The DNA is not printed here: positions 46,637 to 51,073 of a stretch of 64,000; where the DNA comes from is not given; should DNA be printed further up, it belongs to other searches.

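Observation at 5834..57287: Dispersed C-arm/G-arm hairpin element with a G-quadruplex-type tail, 12 or more copies in 64 kb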

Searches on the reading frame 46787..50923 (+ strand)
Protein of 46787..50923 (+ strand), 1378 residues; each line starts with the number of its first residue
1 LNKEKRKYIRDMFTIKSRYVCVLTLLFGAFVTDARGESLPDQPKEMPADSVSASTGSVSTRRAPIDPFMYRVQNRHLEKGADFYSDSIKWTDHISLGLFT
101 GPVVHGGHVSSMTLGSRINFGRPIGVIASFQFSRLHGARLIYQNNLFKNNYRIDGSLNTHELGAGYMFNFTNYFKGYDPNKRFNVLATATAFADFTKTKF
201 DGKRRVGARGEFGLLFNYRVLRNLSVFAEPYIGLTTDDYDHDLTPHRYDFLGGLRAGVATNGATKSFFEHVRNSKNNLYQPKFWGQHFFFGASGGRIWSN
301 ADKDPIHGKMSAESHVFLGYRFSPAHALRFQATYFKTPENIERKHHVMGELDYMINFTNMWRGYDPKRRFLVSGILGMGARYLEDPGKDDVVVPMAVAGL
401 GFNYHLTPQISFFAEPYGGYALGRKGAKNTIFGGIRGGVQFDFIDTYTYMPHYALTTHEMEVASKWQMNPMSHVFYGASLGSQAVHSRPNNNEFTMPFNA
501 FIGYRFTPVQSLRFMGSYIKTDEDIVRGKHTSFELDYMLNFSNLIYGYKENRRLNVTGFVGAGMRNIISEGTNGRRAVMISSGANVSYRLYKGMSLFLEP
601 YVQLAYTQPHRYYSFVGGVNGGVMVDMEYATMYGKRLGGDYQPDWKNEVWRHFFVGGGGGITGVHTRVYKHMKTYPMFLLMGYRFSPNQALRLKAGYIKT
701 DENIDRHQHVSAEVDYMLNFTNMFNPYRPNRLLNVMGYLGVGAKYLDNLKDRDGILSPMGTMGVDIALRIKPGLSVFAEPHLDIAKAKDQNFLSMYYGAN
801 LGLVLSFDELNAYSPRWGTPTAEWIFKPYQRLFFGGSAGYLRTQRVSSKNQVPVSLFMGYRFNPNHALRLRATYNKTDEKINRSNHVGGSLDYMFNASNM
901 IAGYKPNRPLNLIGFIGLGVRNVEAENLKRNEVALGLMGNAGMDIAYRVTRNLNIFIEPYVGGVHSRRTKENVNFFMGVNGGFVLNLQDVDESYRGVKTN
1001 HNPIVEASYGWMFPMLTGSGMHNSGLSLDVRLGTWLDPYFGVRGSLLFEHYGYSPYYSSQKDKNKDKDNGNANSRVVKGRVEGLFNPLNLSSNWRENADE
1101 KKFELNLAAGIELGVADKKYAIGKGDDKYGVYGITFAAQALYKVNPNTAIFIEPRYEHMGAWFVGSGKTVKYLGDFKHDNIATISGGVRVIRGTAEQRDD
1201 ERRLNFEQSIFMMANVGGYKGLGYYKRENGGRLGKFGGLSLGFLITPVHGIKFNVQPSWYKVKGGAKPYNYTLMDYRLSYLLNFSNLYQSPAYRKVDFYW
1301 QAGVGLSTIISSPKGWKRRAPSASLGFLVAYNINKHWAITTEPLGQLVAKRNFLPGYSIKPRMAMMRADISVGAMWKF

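Call 78: search_protein_families(library=pfam, proteins=[window:46787-50923:+])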
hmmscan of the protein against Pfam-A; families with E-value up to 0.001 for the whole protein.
window:46787-50923:+ (1378 aa): 2 families
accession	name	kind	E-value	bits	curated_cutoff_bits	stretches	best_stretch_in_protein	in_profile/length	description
PF13505.12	OMP_b-brl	-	9.3e-07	29.6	28.7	1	843-953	35-144/175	Outer membrane protein beta-barrel domain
PF25222.1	DUF7840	-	0.0001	22.5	27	0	820-880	152-212/224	Domain of unknown function (DUF7840)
